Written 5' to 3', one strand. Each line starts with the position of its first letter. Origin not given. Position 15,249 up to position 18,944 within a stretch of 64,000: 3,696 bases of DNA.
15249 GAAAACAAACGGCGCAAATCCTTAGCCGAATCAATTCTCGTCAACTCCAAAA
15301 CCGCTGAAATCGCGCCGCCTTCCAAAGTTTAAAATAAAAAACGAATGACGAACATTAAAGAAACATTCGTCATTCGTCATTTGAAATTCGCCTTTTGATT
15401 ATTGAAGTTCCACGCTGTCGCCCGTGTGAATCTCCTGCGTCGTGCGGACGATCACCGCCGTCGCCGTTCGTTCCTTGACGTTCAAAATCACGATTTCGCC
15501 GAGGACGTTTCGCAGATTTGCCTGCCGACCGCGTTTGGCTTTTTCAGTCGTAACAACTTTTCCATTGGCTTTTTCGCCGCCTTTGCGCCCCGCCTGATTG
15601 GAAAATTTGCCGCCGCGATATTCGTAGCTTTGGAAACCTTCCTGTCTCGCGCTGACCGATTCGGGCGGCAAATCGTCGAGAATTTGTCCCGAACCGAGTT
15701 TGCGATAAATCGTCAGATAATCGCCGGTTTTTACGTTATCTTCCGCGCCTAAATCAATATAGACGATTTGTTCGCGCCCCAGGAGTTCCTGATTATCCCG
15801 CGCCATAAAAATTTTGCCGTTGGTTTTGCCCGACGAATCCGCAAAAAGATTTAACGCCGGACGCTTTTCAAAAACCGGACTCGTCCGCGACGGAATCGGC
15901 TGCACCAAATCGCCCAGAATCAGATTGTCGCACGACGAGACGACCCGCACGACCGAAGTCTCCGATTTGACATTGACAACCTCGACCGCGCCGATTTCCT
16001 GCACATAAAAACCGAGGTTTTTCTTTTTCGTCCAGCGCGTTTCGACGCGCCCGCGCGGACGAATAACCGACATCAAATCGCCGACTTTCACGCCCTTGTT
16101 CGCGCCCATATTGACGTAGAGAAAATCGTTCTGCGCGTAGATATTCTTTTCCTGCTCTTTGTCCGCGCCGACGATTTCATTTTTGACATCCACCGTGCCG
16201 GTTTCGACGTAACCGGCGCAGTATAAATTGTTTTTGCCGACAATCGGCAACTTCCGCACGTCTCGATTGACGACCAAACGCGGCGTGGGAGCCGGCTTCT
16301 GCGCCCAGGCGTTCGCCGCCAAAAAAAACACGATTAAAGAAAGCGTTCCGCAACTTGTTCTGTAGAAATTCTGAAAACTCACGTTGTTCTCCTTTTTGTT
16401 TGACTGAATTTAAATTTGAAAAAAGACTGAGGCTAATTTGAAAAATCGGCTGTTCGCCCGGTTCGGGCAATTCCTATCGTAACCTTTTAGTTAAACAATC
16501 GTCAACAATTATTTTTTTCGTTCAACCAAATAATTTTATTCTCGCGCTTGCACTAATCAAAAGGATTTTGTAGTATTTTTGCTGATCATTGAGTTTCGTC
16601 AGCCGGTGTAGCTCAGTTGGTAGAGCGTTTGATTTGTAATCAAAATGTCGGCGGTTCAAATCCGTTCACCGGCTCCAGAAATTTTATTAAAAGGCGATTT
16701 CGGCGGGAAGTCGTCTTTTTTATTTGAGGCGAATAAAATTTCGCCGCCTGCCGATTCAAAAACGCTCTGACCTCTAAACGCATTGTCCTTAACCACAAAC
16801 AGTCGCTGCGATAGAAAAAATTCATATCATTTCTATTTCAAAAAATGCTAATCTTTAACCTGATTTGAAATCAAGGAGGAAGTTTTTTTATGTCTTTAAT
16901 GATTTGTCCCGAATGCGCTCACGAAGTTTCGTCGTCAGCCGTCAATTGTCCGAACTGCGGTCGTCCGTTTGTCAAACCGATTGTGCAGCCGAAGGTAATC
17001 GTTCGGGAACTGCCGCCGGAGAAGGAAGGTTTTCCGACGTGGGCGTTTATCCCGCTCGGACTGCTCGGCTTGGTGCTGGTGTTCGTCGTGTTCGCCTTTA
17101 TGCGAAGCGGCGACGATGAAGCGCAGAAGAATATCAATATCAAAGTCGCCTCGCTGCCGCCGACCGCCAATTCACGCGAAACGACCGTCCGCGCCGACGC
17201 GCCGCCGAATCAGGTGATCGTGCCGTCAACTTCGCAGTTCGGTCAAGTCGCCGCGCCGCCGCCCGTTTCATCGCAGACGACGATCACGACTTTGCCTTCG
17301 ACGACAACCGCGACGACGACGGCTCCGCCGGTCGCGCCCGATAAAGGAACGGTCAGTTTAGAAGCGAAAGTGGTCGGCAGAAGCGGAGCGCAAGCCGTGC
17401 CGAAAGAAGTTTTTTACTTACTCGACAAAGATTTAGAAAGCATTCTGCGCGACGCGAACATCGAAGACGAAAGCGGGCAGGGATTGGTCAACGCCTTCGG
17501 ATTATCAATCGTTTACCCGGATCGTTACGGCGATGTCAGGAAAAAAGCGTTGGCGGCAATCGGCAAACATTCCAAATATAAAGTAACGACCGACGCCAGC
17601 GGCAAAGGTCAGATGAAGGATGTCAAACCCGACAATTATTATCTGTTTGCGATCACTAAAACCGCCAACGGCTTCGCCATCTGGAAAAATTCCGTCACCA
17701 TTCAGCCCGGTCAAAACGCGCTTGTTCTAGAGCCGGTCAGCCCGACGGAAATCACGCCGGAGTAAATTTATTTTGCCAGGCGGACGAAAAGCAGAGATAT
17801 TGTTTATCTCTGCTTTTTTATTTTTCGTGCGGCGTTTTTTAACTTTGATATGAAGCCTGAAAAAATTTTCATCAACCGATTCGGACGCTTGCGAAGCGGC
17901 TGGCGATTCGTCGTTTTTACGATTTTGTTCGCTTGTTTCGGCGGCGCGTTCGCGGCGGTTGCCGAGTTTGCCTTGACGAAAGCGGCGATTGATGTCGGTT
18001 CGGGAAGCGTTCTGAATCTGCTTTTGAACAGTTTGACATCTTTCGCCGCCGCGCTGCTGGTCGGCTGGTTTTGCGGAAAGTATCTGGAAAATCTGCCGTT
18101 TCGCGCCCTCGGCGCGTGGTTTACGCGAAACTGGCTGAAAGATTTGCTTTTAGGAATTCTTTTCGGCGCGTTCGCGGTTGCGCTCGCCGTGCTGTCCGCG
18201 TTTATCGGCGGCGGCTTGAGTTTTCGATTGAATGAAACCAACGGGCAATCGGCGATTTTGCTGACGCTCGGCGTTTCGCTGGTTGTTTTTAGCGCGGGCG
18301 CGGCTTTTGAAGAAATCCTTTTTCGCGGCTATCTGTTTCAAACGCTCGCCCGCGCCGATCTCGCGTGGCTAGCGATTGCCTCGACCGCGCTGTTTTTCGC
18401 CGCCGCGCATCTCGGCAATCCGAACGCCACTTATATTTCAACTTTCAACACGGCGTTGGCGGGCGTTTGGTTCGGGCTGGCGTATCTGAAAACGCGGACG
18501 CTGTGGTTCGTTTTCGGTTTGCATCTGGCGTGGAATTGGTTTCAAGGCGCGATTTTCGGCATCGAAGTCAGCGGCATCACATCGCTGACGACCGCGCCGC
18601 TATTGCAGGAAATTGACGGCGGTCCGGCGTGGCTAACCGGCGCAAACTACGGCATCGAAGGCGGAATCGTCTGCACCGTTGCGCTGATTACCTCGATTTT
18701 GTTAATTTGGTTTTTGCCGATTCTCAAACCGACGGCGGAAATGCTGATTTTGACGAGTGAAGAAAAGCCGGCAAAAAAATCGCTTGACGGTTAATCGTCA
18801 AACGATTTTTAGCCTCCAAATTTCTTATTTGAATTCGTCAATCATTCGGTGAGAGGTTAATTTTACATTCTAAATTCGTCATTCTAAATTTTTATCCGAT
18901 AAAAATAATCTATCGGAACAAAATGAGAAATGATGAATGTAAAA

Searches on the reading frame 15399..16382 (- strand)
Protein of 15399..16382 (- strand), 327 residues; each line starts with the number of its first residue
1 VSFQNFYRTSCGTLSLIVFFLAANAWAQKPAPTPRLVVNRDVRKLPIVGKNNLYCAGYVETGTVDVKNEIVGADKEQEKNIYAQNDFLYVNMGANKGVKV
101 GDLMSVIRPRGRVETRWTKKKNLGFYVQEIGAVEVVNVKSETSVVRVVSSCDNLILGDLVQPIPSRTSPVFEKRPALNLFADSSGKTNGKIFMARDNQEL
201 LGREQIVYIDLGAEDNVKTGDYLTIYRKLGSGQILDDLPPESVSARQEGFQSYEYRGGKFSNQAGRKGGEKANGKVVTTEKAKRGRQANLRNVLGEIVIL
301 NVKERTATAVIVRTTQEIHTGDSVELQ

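Call 64: search_protein_families(library=pfam, proteins=[window:15399-16382:-], max_evalue=0.0001)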
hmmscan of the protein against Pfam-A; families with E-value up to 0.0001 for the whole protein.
window:15399-16382:- (327 aa): 1 family
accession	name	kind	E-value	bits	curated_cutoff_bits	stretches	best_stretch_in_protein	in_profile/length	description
PF16538.11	FlgT_C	-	8e-13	49.1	27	1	88-154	4-69/77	Flagellar assembly protein T, C-terminal domain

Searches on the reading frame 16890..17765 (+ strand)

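Call 64: search_protein_families(library=pfam, proteins=[window:16890-17765:+], max_evalue=0.0001)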
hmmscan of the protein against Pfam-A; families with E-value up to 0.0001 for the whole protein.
window:16890-17765:+ (291 aa): 1 family
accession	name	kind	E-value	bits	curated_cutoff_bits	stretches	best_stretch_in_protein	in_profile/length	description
PF13248.11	Zn_ribbon_3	-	6.3e-06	25.9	27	1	5-26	4-25/26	zinc-ribbon domain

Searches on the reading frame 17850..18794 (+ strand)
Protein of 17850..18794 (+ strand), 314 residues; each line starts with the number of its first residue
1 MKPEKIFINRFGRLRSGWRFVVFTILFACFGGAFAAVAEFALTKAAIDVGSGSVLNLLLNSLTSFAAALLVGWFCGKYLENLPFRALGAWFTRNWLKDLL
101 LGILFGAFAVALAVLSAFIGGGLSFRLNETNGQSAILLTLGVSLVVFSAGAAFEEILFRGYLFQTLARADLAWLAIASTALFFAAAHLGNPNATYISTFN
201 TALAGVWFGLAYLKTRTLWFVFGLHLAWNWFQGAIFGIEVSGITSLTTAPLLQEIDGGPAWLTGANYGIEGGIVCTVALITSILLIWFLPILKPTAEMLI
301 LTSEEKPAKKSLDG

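Call 64: search_protein_families(library=pfam, proteins=[window:17850-18794:+], max_evalue=0.0001)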
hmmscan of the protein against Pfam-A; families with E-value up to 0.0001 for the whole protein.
window:17850-18794:+ (314 aa): 1 family
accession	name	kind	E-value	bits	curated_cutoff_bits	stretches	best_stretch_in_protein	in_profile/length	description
PF02517.21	Rce1-like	-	2.3e-18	66.7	22.4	1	140-231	5-93/93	Type II CAAX prenyl endopeptidase Rce1-like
